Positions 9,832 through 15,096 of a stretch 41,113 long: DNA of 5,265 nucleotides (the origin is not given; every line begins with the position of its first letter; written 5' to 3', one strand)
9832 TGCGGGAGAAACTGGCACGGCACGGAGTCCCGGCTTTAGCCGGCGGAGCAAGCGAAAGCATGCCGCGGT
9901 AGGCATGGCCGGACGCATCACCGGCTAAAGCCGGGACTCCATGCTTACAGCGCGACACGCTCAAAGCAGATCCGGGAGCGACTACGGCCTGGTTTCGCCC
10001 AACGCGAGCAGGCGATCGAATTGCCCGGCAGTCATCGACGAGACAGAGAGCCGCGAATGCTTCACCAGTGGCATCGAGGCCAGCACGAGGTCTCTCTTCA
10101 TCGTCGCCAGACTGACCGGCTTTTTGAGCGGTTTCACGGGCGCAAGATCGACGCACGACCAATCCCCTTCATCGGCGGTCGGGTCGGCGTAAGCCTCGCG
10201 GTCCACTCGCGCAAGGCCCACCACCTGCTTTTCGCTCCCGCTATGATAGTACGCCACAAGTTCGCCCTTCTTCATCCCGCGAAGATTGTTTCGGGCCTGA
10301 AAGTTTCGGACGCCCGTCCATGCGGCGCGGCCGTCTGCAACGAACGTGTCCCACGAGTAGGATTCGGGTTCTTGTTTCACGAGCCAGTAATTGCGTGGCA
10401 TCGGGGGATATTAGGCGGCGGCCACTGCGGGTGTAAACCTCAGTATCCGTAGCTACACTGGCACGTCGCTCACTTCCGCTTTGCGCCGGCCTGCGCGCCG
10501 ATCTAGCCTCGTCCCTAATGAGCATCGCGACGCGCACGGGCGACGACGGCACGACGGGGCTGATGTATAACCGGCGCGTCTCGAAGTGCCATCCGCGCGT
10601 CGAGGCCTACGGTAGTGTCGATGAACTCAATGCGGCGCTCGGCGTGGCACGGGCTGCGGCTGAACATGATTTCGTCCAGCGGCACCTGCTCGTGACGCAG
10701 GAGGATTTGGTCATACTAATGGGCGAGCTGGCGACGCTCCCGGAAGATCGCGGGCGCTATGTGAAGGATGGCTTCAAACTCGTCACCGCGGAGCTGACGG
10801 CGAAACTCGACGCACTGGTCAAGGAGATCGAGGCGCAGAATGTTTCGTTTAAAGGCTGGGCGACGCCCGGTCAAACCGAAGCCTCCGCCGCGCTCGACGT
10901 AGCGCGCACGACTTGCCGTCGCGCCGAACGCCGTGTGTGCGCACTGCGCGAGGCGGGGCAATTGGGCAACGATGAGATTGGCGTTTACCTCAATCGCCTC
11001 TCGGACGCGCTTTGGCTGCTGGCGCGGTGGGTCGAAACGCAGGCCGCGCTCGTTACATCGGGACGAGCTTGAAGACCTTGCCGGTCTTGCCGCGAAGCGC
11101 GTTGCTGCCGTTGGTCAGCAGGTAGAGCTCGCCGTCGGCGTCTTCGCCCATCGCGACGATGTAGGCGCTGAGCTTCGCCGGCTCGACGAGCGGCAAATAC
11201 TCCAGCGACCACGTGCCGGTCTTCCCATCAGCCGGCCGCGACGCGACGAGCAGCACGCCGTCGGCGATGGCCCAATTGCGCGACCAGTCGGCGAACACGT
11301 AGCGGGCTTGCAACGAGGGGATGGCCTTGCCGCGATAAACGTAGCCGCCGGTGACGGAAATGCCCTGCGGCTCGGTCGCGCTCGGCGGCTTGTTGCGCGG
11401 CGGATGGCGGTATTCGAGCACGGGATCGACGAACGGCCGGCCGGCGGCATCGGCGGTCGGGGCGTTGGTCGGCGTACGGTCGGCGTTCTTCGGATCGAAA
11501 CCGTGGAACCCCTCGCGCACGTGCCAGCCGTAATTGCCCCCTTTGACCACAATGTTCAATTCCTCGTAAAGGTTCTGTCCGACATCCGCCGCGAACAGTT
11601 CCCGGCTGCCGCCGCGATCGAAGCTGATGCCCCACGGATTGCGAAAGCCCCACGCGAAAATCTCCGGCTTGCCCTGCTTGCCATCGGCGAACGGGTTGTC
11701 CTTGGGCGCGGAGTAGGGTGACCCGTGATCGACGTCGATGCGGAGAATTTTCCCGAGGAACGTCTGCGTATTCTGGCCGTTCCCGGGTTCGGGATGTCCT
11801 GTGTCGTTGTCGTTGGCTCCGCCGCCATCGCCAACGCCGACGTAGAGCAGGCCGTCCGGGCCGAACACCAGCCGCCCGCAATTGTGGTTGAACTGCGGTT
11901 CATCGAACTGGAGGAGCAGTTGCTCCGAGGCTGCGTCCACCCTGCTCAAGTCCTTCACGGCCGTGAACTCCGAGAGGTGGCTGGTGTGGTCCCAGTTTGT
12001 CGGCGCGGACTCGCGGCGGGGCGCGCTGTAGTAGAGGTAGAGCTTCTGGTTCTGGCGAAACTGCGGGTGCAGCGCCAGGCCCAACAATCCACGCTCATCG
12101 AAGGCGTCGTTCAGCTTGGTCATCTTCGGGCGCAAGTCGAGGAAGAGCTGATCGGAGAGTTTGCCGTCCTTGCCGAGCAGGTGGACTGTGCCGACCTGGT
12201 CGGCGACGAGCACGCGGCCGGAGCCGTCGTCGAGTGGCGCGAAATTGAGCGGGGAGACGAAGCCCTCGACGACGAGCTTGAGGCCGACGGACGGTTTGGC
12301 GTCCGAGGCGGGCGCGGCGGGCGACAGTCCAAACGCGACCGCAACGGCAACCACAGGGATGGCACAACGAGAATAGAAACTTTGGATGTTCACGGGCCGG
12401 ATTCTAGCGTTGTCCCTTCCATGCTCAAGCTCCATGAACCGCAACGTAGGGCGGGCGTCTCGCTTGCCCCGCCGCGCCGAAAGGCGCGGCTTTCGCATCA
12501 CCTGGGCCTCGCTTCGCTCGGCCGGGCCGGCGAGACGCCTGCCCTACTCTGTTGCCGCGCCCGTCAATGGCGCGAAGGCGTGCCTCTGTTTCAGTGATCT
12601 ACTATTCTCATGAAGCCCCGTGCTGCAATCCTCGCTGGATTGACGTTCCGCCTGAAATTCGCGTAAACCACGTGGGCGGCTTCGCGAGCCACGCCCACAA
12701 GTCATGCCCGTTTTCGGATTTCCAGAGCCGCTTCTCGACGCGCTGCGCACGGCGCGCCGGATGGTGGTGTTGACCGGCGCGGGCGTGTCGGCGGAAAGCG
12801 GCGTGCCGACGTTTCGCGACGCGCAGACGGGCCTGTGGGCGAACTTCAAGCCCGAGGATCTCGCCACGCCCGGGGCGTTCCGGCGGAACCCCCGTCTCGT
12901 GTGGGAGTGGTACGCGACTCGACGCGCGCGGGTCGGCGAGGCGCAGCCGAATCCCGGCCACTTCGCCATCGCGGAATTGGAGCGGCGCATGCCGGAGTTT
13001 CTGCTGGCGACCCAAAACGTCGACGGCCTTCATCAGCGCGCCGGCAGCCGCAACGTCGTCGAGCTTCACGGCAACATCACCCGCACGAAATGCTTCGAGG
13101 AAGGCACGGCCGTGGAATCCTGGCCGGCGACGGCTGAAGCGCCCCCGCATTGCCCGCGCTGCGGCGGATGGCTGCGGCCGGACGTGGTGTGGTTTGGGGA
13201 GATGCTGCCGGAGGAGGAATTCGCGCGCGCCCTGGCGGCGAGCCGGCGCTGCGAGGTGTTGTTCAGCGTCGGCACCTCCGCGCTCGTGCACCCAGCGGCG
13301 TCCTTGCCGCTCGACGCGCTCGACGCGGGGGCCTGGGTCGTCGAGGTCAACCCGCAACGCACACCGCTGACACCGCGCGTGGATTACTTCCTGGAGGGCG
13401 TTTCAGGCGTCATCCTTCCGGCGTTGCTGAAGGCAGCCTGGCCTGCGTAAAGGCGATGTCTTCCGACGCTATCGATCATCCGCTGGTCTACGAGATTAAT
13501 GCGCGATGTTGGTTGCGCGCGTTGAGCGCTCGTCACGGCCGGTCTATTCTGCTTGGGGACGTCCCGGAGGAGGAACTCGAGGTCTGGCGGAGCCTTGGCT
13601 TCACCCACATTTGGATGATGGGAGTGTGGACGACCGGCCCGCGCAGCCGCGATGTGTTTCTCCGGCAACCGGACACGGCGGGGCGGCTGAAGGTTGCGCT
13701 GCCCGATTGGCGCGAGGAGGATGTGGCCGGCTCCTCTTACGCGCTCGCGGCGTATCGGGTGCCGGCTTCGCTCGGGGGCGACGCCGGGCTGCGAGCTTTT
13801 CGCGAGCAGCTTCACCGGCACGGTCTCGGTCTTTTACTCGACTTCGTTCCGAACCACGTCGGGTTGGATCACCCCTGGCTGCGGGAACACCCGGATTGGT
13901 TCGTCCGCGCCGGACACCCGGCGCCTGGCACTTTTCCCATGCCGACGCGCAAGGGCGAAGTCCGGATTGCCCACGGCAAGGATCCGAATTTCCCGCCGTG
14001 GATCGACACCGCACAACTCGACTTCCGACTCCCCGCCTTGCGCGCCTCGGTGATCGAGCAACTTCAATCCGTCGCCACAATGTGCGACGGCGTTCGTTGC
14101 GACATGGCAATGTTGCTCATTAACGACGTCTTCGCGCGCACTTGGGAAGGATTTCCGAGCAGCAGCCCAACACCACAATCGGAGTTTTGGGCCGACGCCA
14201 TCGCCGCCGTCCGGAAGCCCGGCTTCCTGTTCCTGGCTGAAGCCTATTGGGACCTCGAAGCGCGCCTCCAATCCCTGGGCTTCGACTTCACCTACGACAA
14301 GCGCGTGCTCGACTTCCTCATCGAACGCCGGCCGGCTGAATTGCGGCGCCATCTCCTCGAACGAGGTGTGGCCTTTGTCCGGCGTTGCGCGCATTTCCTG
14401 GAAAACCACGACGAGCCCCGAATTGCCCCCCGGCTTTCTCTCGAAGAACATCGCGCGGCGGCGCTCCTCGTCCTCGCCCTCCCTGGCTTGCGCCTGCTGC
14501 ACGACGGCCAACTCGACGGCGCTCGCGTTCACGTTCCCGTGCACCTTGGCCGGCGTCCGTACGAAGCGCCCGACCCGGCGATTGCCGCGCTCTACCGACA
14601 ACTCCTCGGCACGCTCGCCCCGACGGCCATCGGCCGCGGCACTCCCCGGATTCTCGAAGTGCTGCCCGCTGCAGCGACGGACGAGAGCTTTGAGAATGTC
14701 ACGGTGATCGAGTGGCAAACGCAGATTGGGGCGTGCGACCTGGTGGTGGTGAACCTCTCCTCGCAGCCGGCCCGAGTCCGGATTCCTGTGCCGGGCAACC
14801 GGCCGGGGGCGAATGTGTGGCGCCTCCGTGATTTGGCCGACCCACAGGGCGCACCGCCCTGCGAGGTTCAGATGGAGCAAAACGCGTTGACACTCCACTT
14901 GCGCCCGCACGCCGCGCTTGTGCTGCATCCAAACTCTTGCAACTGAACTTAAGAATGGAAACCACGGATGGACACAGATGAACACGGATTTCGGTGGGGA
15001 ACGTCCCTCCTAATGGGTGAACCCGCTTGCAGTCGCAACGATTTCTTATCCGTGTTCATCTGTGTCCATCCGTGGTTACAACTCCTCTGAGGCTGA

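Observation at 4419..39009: Recurring architecture: gene-boundary palindromes whose arms are tandem arrays of 7-10 nt units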

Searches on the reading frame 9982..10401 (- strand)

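Call 18: search_protein_families(library=pfam, proteins=[window:9982-10401:-])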
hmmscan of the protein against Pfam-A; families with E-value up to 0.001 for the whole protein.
window:9982-10401:- (139 aa): 1 family
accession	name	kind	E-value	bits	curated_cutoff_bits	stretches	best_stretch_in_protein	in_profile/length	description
PF01878.24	EVE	-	1.8e-39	135.5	23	1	4-133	1-144/145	EVE domain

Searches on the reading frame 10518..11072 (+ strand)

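Call 18: search_protein_families(library=pfam, proteins=[window:10518-11072:+])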
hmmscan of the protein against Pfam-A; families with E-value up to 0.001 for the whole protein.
window:10518-11072:+ (184 aa): 1 family
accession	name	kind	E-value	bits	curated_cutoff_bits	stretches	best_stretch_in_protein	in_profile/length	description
PF01923.23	Cob_adeno_trans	-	1.3e-47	162.5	24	1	3-172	1-171/171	Cobalamin adenosyltransferase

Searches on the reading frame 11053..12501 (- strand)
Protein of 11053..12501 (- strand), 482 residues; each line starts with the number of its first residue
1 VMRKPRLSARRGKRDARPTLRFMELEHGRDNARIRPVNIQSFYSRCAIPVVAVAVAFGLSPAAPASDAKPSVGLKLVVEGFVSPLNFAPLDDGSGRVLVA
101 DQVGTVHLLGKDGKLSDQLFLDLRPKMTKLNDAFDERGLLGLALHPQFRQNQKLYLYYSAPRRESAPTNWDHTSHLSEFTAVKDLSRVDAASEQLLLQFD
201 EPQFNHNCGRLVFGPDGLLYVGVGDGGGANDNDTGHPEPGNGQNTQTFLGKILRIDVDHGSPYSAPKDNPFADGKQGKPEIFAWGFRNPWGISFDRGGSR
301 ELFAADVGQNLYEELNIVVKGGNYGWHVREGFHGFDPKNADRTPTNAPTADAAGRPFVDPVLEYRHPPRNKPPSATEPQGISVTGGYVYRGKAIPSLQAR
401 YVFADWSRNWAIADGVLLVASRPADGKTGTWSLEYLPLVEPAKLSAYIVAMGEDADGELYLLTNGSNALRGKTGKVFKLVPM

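Call 18: search_protein_families(library=pfam, proteins=[window:11053-12501:-])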
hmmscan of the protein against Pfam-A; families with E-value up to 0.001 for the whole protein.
window:11053-12501:- (482 aa): 1 family
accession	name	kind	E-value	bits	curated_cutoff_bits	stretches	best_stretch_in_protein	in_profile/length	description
PF07995.17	GSDH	-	1.6e-40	139.9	25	1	83-331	3-224/332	Glucose / Sorbosone dehydrogenase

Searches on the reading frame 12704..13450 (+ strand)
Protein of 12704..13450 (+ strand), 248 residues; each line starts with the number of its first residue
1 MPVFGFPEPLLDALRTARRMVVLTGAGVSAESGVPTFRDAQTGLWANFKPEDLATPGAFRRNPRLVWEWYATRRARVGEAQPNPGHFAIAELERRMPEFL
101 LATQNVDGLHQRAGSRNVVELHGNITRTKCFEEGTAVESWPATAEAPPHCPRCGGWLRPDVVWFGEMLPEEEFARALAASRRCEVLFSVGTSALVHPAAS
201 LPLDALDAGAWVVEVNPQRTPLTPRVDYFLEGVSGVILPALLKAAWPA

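Call 18: search_protein_families(library=pfam, proteins=[window:12704-13450:+])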
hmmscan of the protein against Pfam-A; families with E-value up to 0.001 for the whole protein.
window:12704-13450:+ (248 aa): 1 family
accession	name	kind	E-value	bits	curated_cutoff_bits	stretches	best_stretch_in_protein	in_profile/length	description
PF02146.23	SIR2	-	2.9e-53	180.9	24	1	25-197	1-180/180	Sir2 family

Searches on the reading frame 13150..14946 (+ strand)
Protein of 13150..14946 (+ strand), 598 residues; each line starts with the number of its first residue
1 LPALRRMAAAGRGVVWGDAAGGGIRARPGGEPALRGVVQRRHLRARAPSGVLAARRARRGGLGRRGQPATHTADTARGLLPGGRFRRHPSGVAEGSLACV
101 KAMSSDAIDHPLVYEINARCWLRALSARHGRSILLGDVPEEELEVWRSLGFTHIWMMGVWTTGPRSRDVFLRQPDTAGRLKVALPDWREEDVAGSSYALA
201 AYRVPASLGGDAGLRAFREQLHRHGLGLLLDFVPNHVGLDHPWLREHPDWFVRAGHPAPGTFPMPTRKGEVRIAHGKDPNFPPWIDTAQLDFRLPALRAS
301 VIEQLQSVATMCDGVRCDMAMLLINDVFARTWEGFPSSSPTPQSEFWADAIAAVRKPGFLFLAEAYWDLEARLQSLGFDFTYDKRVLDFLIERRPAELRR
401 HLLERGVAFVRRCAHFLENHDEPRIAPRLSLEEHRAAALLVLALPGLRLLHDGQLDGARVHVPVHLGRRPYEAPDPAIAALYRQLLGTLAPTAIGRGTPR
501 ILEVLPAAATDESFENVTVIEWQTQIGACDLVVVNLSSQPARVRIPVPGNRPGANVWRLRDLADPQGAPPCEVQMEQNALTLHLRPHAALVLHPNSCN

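Call 19: search_protein_families(library=pfam, proteins=[window:13150-14946:+])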
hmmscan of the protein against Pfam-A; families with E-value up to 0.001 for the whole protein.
window:13150-14946:+ (598 aa): 1 family
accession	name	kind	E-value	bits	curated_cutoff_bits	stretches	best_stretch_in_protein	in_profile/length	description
PF00128.31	Alpha-amylase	-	7.2e-08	32.5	22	1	146-247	28-102/446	Alpha amylase, catalytic domain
